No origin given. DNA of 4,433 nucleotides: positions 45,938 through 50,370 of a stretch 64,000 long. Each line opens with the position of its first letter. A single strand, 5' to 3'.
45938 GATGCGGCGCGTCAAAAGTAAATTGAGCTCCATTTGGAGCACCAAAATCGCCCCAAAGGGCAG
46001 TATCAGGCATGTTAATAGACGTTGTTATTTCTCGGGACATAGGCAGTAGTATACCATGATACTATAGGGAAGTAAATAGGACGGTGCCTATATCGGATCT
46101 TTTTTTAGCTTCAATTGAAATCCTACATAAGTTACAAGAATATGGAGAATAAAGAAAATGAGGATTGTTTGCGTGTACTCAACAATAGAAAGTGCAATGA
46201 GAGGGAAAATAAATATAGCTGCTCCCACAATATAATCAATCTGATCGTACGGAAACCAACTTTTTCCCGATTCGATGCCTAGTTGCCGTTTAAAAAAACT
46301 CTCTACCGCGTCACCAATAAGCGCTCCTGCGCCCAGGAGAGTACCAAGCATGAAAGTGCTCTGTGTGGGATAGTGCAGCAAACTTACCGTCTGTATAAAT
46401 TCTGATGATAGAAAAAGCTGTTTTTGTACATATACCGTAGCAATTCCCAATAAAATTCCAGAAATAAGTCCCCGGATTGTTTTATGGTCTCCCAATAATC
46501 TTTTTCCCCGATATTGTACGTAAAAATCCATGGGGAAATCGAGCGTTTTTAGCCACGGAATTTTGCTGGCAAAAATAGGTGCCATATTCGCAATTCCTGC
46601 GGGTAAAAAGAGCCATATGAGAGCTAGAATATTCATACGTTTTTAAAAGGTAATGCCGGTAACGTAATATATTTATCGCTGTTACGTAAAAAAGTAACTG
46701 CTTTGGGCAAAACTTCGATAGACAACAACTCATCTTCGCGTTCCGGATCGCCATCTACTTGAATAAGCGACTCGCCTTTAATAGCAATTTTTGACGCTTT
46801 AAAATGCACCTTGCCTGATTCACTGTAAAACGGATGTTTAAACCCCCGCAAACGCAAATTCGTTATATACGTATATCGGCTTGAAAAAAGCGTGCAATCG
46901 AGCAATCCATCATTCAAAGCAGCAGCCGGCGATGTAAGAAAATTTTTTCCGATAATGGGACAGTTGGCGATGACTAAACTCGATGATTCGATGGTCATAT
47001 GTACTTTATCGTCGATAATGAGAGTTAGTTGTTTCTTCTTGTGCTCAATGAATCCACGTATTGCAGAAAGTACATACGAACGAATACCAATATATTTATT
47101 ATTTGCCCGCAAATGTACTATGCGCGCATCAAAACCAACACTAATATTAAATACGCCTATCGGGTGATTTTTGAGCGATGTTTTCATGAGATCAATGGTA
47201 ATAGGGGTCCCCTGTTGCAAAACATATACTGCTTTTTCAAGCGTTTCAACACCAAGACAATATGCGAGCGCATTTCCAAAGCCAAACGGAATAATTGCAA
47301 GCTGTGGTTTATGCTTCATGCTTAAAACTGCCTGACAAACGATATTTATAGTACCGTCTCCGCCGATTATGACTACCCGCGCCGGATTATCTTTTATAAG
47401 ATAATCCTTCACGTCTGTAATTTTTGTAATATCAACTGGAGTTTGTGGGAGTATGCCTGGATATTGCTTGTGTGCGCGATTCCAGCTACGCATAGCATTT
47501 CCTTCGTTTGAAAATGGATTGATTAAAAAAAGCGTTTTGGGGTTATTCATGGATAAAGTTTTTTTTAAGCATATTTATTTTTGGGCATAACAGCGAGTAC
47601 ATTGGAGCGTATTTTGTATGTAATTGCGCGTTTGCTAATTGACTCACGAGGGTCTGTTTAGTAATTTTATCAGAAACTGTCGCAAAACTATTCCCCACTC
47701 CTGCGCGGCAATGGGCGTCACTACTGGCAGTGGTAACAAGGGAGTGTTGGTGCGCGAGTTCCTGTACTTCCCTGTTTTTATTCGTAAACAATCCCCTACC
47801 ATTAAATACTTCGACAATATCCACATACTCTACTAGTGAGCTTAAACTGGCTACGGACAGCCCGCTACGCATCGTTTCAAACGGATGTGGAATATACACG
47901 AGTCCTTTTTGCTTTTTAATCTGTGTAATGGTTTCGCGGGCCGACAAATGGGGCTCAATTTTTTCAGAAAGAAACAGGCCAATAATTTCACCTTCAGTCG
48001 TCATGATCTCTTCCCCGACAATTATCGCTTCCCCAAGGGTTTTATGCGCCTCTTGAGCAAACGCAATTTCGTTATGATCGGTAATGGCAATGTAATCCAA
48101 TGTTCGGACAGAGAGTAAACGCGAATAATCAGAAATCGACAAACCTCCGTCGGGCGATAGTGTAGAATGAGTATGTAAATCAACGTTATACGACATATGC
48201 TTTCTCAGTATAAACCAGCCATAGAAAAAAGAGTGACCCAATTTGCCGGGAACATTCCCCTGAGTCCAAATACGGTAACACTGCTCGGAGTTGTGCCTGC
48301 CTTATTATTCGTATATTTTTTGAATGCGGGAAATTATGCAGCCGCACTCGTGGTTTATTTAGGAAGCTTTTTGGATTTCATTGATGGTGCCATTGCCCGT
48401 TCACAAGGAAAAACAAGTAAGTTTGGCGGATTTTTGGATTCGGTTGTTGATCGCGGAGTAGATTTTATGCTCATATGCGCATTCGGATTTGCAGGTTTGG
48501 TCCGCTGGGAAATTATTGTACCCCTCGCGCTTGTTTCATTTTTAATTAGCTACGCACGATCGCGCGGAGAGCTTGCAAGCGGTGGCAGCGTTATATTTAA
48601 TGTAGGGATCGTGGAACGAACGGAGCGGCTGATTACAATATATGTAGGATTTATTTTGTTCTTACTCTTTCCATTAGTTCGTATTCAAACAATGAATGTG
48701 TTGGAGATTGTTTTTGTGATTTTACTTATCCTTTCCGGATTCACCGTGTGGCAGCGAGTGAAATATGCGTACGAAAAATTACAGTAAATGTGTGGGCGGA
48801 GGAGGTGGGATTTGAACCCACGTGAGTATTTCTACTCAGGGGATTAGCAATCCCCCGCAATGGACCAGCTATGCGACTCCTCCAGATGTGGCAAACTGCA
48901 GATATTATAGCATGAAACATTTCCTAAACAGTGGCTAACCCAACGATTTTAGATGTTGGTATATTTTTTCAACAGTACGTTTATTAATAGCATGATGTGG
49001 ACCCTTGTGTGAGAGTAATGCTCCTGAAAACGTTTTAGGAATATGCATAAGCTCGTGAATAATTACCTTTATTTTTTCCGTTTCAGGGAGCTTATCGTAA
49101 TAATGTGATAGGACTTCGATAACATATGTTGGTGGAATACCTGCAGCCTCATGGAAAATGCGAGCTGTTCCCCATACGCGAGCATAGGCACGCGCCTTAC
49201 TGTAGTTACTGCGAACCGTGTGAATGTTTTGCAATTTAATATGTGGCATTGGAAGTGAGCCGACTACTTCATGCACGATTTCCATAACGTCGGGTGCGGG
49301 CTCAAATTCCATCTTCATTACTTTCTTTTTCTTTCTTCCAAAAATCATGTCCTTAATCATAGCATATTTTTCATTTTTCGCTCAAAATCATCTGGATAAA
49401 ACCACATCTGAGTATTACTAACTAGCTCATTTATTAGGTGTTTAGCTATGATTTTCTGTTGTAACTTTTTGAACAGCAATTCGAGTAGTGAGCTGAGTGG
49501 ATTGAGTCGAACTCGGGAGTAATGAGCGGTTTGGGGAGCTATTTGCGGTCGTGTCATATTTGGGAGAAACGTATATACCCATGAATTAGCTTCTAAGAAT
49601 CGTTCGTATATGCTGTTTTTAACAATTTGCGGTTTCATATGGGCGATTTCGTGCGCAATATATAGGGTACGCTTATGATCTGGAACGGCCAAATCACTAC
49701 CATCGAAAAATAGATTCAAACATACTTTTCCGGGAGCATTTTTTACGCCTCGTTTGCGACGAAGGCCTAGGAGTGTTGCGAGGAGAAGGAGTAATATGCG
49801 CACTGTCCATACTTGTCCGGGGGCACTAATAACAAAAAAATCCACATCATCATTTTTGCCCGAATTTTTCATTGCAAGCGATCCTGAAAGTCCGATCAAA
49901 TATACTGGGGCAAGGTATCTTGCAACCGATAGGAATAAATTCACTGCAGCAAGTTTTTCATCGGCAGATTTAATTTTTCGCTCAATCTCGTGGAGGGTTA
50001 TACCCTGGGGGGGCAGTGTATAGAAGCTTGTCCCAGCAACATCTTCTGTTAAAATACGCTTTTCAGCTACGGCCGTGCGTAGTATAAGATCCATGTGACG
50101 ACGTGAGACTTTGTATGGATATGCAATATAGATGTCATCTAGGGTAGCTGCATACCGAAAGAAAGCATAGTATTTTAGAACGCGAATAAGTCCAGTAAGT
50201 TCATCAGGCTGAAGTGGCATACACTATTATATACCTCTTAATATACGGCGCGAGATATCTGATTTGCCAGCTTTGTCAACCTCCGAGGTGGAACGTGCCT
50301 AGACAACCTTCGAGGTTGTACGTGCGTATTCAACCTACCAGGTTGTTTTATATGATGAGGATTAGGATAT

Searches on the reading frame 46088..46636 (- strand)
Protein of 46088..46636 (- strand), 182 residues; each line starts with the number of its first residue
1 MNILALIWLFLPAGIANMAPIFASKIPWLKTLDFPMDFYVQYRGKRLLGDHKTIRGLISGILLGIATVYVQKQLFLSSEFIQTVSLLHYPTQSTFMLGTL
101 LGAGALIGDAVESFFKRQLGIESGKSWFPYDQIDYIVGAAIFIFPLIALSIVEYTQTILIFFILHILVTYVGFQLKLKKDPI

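Call 51: search_protein_families(library=pfam, proteins=[window:46088-46636:-], max_evalue=0.001)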
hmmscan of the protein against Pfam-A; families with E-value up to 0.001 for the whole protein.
window:46088-46636:- (182 aa): 2 families
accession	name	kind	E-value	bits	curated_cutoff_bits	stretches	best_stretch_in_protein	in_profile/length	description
PF01864.22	CarS-like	-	8.4e-28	98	22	1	3-179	5-172/175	CDP-archaeol synthase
PF01148.25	CTP_transf_1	-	1.6e-06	28.7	24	1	52-121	170-230/264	Cytidylyltransferase family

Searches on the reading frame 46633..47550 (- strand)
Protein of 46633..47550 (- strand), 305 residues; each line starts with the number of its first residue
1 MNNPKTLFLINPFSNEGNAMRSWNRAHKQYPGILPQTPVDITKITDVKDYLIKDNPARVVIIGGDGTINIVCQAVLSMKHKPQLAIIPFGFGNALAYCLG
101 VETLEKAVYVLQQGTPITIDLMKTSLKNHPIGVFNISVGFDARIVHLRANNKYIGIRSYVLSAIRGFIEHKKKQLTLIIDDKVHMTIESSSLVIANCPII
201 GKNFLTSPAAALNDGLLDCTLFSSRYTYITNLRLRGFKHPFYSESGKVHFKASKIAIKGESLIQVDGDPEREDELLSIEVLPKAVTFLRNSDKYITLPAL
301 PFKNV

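Call 51: search_protein_families(library=pfam, proteins=[window:46633-47550:-], max_evalue=0.001)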
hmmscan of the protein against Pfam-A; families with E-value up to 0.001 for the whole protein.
window:46633-47550:- (305 aa): 2 families
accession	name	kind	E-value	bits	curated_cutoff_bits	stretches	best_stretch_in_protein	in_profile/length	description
PF00781.29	DAGK_cat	-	2e-17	63.4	23.6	1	6-123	2-124/125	Diacylglycerol kinase catalytic domain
PF19279.4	YegS_C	-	7.6e-14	52.2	27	1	136-288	3-157/158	YegS C-terminal NAD kinase beta sandwich-like domain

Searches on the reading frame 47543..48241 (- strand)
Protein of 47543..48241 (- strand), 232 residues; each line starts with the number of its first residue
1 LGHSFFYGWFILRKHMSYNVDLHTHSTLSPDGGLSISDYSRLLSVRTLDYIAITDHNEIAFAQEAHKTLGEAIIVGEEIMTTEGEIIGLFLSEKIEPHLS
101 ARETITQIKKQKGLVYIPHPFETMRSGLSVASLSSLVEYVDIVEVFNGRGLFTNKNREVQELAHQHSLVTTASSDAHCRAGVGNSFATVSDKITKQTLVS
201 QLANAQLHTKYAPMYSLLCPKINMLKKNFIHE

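Call 51: search_protein_families(library=pfam, proteins=[window:47543-48241:-], max_evalue=0.001)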
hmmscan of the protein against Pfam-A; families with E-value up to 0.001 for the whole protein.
window:47543-48241:- (232 aa): 2 families
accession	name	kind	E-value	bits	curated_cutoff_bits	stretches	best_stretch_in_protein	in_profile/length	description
PF13263.12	PHP_C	-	5.8e-07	29.4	21.3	1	155-204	3-53/56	PHP-associated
PF02811.25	PHP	-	3.4e-06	27.9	26.4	1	21-82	1-66/164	PHP domain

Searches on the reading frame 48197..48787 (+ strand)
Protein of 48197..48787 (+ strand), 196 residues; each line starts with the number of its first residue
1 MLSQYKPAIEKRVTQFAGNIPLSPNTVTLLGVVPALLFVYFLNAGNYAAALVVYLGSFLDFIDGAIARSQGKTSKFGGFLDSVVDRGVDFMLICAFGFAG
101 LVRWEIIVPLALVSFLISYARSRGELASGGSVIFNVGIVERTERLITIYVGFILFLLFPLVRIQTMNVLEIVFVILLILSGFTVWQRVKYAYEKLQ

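Call 51: search_protein_families(library=pfam, proteins=[window:48197-48787:+], max_evalue=0.001)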
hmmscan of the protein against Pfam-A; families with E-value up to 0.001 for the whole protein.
window:48197-48787:+ (196 aa): 1 family
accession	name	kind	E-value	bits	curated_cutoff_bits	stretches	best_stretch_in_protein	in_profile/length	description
PF01066.26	CDP-OH_P_transf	-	2.2e-16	61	22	1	23-171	3-138/152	CDP-alcohol phosphatidyltransferase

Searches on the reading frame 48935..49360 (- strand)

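Call 51: search_protein_families(library=pfam, proteins=[window:48935-49360:-], max_evalue=0.001)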
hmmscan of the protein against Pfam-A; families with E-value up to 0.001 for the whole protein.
window:48935-49360:- (141 aa): 1 family
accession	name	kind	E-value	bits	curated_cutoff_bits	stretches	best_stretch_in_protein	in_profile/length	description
PF18894.6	PhageMetallopep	-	6.8e-19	68.7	23.7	1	18-119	2-111/134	Putative phage metallopeptidase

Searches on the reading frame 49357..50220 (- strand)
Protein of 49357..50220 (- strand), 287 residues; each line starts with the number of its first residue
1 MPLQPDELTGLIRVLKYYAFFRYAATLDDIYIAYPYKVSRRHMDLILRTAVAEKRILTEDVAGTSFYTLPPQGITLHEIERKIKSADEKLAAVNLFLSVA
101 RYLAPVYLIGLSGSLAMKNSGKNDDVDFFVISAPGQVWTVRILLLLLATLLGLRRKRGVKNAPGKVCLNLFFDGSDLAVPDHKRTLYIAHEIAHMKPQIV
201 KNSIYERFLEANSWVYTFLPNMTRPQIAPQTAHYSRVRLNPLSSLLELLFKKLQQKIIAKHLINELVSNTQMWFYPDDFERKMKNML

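Call 10: search_protein_families(library=pfam, proteins=[window:49357-50220:-])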
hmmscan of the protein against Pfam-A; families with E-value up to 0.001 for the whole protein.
window:49357-50220:- (287 aa): 0 families

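Call 44: find_encoding_contigs(protein=window:49357-50220:-, flank=10000, max_places=10)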
Protein window:49357-50220:- (287 aa): 1 contig read that carries it; 1 place shown.
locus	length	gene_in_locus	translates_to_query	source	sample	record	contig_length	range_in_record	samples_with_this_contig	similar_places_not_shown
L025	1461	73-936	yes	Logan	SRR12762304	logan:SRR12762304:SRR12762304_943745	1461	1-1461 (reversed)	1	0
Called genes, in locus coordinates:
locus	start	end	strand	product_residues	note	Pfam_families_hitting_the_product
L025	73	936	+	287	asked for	-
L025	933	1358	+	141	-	PF18894:PhageMetallopep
